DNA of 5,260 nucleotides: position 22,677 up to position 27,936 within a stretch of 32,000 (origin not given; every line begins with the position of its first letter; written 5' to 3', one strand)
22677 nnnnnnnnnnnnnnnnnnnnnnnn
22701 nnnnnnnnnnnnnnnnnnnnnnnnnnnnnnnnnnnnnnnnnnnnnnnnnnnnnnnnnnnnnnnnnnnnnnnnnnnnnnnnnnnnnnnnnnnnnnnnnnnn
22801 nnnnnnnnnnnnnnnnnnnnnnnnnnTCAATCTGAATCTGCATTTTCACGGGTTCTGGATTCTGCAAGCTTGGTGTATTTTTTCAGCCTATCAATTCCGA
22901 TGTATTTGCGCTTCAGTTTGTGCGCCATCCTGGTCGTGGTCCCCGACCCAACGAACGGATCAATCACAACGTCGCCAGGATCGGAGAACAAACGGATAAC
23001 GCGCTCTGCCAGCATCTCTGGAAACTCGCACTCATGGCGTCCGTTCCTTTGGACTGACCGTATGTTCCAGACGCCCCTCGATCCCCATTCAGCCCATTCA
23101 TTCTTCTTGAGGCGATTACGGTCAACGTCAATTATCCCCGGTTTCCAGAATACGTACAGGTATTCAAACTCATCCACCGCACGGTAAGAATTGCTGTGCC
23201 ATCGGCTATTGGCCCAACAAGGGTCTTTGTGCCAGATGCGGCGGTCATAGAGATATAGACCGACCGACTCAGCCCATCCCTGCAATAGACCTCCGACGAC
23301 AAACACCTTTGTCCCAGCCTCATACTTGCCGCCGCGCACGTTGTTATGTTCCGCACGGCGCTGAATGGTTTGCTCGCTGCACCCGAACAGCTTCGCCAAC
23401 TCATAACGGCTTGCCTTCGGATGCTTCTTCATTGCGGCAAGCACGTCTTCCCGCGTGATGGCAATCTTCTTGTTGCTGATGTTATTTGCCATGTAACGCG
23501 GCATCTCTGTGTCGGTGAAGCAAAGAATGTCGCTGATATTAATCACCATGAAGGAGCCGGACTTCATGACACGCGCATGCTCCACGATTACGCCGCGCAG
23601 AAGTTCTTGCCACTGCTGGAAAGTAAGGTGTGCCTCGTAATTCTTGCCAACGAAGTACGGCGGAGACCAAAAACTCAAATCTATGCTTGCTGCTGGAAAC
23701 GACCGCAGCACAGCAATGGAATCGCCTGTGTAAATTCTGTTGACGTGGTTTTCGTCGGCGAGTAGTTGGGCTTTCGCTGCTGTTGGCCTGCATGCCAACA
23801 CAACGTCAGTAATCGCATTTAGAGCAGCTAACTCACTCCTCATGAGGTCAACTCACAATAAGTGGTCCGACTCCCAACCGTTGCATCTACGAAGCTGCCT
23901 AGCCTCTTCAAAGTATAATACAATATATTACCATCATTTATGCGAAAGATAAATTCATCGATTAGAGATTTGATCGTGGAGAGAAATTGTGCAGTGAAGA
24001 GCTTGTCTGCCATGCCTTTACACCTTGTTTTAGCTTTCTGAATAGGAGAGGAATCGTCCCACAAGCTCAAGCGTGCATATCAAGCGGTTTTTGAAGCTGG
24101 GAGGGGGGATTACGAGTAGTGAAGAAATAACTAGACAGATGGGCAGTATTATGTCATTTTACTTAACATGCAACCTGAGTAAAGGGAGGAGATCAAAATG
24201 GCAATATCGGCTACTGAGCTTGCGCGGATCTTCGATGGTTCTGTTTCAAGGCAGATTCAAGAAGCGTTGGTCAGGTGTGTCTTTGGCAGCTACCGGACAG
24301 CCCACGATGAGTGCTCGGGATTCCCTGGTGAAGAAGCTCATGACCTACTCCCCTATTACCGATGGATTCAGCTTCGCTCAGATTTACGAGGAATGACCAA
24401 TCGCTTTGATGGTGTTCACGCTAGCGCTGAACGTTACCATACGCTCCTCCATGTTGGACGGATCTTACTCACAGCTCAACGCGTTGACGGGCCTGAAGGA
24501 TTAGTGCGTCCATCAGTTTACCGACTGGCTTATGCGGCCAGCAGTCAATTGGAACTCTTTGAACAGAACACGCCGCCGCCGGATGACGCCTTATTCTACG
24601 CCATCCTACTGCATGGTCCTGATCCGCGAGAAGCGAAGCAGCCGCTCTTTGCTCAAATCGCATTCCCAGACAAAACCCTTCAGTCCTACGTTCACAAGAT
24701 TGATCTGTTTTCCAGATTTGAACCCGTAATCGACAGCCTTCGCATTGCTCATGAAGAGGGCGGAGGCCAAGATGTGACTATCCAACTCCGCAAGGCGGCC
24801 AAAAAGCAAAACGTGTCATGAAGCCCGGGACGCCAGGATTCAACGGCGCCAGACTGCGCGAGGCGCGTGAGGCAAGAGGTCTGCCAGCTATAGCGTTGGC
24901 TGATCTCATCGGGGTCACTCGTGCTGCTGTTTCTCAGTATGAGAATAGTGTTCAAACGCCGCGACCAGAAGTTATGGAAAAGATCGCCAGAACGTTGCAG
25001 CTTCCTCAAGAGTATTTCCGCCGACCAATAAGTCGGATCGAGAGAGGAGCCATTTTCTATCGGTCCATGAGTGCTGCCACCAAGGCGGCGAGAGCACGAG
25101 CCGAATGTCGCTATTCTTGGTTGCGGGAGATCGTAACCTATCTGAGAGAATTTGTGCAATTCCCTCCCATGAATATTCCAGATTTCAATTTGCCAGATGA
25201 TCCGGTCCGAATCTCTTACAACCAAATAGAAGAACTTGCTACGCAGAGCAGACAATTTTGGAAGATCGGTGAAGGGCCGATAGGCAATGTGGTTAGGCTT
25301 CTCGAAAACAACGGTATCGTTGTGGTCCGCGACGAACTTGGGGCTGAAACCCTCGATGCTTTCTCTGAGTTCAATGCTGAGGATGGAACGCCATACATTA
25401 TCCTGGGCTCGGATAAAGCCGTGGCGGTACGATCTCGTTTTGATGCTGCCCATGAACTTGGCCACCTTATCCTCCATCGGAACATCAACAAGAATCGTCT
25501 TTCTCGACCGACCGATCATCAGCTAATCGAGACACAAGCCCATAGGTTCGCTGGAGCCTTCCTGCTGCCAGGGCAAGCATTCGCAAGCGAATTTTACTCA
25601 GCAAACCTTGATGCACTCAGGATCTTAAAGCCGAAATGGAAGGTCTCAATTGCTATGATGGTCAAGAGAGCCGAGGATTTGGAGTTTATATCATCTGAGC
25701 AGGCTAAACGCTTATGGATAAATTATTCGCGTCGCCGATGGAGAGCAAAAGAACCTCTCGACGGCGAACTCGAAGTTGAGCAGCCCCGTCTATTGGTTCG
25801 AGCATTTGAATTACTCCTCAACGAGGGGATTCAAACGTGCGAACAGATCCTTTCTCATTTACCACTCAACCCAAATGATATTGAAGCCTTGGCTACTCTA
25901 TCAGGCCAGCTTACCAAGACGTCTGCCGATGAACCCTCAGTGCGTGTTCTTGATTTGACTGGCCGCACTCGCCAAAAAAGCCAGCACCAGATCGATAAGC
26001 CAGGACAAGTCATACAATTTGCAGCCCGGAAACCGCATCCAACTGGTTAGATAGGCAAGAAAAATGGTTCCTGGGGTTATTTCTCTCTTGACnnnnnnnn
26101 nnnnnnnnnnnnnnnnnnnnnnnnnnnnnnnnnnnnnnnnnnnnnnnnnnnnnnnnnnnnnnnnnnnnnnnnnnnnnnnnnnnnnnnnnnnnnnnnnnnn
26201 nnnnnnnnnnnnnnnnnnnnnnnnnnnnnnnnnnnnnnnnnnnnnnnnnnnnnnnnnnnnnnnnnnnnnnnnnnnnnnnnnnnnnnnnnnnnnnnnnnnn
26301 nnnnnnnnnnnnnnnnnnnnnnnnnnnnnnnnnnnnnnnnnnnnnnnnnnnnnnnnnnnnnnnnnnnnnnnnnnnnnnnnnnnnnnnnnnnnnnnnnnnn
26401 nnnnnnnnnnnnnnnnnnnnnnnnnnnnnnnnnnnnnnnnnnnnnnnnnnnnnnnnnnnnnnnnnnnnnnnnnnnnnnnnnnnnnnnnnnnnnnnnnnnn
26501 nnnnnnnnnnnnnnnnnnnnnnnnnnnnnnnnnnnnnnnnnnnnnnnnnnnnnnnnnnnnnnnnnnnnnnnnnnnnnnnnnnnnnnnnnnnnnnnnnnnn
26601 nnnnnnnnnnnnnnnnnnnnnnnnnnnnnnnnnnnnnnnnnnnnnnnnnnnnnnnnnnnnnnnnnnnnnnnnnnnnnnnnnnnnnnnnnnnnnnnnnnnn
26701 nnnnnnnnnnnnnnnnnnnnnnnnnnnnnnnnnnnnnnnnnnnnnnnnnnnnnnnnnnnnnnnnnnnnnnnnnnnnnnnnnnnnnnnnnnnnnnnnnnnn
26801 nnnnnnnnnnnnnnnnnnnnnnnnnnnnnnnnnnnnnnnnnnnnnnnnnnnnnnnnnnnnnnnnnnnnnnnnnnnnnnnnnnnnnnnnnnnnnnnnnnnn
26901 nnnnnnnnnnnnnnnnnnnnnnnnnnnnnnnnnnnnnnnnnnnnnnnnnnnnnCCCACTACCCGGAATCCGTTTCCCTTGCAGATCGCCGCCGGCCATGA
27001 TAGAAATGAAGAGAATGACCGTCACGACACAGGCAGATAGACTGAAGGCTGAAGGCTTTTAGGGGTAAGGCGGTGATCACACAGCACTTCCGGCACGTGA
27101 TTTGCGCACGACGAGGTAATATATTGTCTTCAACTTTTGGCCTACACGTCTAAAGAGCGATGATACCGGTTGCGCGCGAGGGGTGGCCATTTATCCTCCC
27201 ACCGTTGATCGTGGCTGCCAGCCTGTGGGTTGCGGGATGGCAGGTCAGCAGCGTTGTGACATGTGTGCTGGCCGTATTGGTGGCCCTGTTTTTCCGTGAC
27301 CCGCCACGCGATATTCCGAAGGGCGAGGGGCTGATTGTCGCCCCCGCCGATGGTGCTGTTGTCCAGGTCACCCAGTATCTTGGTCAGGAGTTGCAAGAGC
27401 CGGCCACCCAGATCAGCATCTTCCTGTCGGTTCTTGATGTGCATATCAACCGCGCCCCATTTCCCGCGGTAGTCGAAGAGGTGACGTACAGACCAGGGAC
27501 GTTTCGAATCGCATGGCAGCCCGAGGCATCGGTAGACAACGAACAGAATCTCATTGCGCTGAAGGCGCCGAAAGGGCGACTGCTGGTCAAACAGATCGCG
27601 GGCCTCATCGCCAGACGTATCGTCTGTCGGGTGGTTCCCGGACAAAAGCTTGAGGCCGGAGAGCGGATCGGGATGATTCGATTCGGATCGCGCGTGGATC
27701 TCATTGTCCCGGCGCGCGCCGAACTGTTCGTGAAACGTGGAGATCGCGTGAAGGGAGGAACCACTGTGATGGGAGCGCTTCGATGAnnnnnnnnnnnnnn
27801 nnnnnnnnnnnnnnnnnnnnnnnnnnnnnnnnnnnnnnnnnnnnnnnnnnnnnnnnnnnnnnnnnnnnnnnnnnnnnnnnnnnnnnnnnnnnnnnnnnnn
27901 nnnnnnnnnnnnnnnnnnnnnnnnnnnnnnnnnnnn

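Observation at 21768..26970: IS1-family element carrying a 4-kb cargo of defence-type genes, inserted just 3' of alaS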

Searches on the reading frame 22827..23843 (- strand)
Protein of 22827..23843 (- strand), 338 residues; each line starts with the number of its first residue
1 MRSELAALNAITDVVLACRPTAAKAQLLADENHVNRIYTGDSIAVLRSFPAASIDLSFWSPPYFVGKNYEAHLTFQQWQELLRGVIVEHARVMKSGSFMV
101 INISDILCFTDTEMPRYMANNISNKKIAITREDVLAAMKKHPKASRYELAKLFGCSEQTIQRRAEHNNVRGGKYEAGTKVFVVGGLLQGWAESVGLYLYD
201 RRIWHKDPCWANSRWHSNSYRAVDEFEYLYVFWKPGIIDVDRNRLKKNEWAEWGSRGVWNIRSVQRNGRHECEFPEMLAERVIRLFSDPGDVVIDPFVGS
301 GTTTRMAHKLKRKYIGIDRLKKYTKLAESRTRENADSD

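Call 6: search_protein_families(library=pfam, proteins=[window:22827-23843:-], max_evalue=0.01)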
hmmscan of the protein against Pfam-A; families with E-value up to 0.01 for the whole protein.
window:22827-23843:- (338 aa): 2 families
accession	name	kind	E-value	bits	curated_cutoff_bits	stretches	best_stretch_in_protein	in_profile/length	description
PF01555.25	N6_N4_Mtase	-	3e-42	145.5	26.7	1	54-328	1-220/221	DNA methylase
PF08279.18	HTH_11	-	0.0049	17.1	25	0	131-162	2-34/55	HTH domain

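Call 7: search_protein_families(library=ncbifam, proteins=[window:22827-23843:-], max_evalue=0.01)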
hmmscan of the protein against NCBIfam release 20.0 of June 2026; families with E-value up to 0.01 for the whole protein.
window:22827-23843:- (338 aa): 3 families
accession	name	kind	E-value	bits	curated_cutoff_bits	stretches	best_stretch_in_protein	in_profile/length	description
NF008572.0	PRK11524.1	equivalog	3.6e-23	82.1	292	2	269-330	194-255/294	adenine-specific DNA-methyltransferase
NF050803.1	DnaMtaseCcrMCaul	equivalog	3.2e-22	78.9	830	2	255-333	171-249/350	adenine-specific DNA-methyltransferase CcrM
NF010253.0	PRK13699.1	subfamily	3.4e-16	59.6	244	2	267-330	141-204/226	DNA methyltransferase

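Call 8: search_protein_families(library=padloc, proteins=[window:22827-23843:-], max_evalue=0.01)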
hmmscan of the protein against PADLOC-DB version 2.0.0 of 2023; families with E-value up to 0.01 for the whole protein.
window:22827-23843:- (338 aa): 62 families (the best 25 are shown)
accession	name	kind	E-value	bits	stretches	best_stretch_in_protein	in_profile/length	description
PDLC03260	MTase_II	-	6.7e-127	421.2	1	33-328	8-304/349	Type II methyltransferase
PDLC03353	MTase_II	-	1.5e-40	137.4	2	177-331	88-250/260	Type II methyltransferase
PDLC03387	MTase_II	-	2.3e-35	120.2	1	33-333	10-277/289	Type II methyltransferase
PDLC03350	MTase_II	-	7.5e-33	112.3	2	197-332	150-296/312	Type II methyltransferase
PDLC03371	MTase_II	-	1.4e-31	108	2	192-334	108-255/260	Type II methyltransferase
PDLC03299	MTase_II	-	6.4e-28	96.1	2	257-332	179-258/296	Type II methyltransferase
PDLC03246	MTase_II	-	9.4e-26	88.8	2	256-327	292-362/376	Type II methyltransferase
PDLC03216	MTase_II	-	1.1e-25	88.4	2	240-335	164-259/364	Type II methyltransferase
PDLC03738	oMTase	-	7.7e-21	72.2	2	269-332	203-266/376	orphan methyltransferase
PDLC03265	MTase_II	-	1.9e-18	65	2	257-324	253-321/333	Type II methyltransferase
PDLC03230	MTase_II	-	3.5e-18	64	2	257-327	204-278/360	Type II methyltransferase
PDLC03714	oMTase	-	6.7e-18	63.1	1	269-332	195-258/279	orphan methyltransferase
PDLC03238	MTase_II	-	5.5e-16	56.6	2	259-318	293-352/428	Type II methyltransferase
PDLC03339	MTase_II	-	8.8e-16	55.6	1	273-333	213-273/399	Type II methyltransferase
PDLC03228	MTase_II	-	1.3e-15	55.8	1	267-330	141-204/227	Type II methyltransferase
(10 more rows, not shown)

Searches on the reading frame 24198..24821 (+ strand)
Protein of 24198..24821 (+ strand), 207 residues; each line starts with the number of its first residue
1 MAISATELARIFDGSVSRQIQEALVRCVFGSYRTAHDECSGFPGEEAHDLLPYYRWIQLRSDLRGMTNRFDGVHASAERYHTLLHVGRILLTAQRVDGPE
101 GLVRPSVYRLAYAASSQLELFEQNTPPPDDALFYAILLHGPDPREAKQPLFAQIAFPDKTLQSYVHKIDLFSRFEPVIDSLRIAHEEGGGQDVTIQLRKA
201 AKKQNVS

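Call 6: search_protein_families(library=pfam, proteins=[window:24198-24821:+], max_evalue=0.01)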
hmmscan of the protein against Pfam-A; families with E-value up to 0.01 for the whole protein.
window:24198-24821:+ (207 aa): 0 families

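Call 7: search_protein_families(library=ncbifam, proteins=[window:24198-24821:+], max_evalue=0.01)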
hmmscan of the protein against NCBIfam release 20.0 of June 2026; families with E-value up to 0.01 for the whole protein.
window:24198-24821:+ (207 aa): 0 families

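Call 8: search_protein_families(library=padloc, proteins=[window:24198-24821:+], max_evalue=0.01)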
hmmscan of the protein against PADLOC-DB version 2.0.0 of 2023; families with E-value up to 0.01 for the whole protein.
window:24198-24821:+ (207 aa): 3 families
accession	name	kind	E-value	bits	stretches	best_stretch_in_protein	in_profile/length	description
PDLC03933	RmrT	-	5.4e-09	34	1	78-172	86-175/212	-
PDLC03934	RmrT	-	1.7e-07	29.1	1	79-170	82-181/212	-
PDLC03937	RmrT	-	5.5e-07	27.7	1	11-164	10-178/221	-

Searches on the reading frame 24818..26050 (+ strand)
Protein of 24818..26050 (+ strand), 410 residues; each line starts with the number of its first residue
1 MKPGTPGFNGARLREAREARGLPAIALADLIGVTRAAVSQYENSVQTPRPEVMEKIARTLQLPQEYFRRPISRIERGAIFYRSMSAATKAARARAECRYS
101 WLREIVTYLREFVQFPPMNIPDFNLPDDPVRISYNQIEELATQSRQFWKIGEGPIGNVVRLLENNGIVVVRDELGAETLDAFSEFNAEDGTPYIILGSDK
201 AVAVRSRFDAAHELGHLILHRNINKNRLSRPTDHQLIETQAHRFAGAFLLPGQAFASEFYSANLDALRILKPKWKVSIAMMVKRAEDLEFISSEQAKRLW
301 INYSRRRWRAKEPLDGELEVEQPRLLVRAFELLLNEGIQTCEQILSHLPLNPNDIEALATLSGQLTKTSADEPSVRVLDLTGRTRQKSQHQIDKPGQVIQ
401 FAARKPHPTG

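Call 6: search_protein_families(library=pfam, proteins=[window:24818-26050:+], max_evalue=0.01)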
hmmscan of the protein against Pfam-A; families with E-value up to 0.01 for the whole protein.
window:24818-26050:+ (410 aa): 5 families
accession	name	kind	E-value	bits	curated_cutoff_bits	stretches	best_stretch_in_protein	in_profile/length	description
PF06114.19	Peptidase_M78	-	1.6e-18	67.1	22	1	163-285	2-122/123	IrrE N-terminal-like domain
PF01381.28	HTH_3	-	1.4e-13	51.1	23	1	13-63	1-51/55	Helix-turn-helix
PF13560.12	HTH_31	-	7.9e-12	45.7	27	1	10-65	3-59/64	Helix-turn-helix domain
PF12844.13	HTH_19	-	5.1e-06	26.7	30.2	1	10-67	1-58/64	Helix-turn-helix domain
PF13443.12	HTH_26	-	0.00056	20.6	22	0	12-61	1-51/63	Cro/C1-type HTH DNA-binding domain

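Call 7: search_protein_families(library=ncbifam, proteins=[window:24818-26050:+], max_evalue=0.01)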
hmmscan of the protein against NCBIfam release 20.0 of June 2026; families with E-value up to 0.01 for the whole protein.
window:24818-26050:+ (410 aa): 6 families
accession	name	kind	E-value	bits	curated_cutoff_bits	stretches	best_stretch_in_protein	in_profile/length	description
NF052239.1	antitox_spr1629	equivalog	3.3e-68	230.5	335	1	8-365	2-370/377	spr1629 family repressor/antitoxin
NF041951.1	phage_RstR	subfamily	2e-07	31.2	80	1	11-62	5-56/108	RstR family transcriptional repressor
NF003162.0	PRK04140.1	equivalog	4.5e-06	25.9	263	1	9-61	127-179/317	transcriptional regulator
NF038139.1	Reg_Aceta_RamB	equivalog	0.00037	19.3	700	1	8-69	2-63/465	acetate metabolism transcriptional regulator RamB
TIGR03070.1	couple_hipB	subfamily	0.00041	20.2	71.65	1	10-58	4-52/58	type II toxin-antitoxin system Y4mF family antitoxin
TIGR03830.1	CxxCG_CxxCG_HTH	subfamily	0.0013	18.5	61.8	1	10-60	67-116/127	type II TA system antitoxin MqsA family protein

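Call 8: search_protein_families(library=padloc, proteins=[window:24818-26050:+], max_evalue=0.01)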
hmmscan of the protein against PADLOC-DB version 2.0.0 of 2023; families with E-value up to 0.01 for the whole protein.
window:24818-26050:+ (410 aa): 18 families
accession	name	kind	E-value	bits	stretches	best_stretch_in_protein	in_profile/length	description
PDLC03948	RmrA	-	4.1e-141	468.5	1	1-401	1-395/397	-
PDLC03951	RmrA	-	1.8e-127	423.6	1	1-404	1-399/400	-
PDLC03947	RmrA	-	4.9e-114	379.1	1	8-364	11-367/383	-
PDLC03952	RmrA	-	2e-109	364.1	1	11-370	25-386/395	-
PDLC03956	RmrA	-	7.6e-105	349.2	1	1-404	1-398/399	-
PDLC03944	RmrA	-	3.9e-94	313.8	1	8-371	6-371/384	-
PDLC03954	RmrA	-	6.5e-85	283.3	1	7-363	9-365/380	-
PDLC03949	RmrA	-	2.8e-70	235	1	8-360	2-334/363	-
PDLC03945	RmrA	-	3.6e-68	228.5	1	8-369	2-374/394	-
PDLC03955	RmrA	-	2.1e-63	212.8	1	7-356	19-354/371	-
PDLC03946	RmrA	-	4.8e-56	188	1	8-371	2-348/357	-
PDLC03943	RmrA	-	3.1e-54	182.5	1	8-365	2-349/370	-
PDLC03953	RmrA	-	1.1e-45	154.5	1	8-366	5-357/373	-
PDLC03950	RmrA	-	2.5e-41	139.9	1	8-361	2-349/369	-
PDLC04141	capP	-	9.9e-16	56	1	191-307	52-176/242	capP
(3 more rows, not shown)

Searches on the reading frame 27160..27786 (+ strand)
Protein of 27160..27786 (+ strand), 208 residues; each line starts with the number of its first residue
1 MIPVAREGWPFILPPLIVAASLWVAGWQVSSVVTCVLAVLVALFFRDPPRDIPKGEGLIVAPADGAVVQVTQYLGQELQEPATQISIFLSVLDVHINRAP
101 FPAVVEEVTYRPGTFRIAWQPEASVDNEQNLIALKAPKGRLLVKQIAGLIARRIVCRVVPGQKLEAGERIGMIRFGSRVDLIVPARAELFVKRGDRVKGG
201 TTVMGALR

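Call 33: find_related_loci(query=window:27160-27786:+, collection=metagenome_contigs, flank=4000)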
Query window:27160-27786:+ (208 aa) in metagenome_contigs; peptide patterns used: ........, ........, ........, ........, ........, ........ (x = any residue, [..] = any of these).
391 stretches matched a pattern; 120 encode a relative of the query (tblastn E <= 1e-3); the best 80 are kept; 80 distinct loci.
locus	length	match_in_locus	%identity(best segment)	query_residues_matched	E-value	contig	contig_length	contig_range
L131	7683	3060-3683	85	1-208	1e-116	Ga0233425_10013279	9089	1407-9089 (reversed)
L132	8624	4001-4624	81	1-208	2e-107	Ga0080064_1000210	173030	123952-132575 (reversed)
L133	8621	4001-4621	85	2-208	2e-103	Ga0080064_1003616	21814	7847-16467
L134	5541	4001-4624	75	1-208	4e-102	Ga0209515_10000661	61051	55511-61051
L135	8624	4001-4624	75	1-208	4e-102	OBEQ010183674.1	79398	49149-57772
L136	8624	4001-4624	80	1-208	9e-100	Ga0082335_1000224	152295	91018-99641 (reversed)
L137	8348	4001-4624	77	1-208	2e-99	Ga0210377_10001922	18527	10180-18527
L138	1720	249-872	77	1-208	2e-104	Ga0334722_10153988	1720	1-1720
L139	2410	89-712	75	1-208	3e-98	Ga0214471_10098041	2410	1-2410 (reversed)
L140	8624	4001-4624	89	1-208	1e-122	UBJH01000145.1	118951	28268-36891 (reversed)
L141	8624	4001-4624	87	1-208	3e-110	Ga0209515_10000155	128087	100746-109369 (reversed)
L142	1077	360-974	49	2-207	9e-61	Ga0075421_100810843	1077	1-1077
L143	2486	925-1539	45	3-208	8e-56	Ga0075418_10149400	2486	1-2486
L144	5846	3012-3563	51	22-207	6e-55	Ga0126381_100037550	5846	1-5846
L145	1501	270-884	48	2-207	8e-56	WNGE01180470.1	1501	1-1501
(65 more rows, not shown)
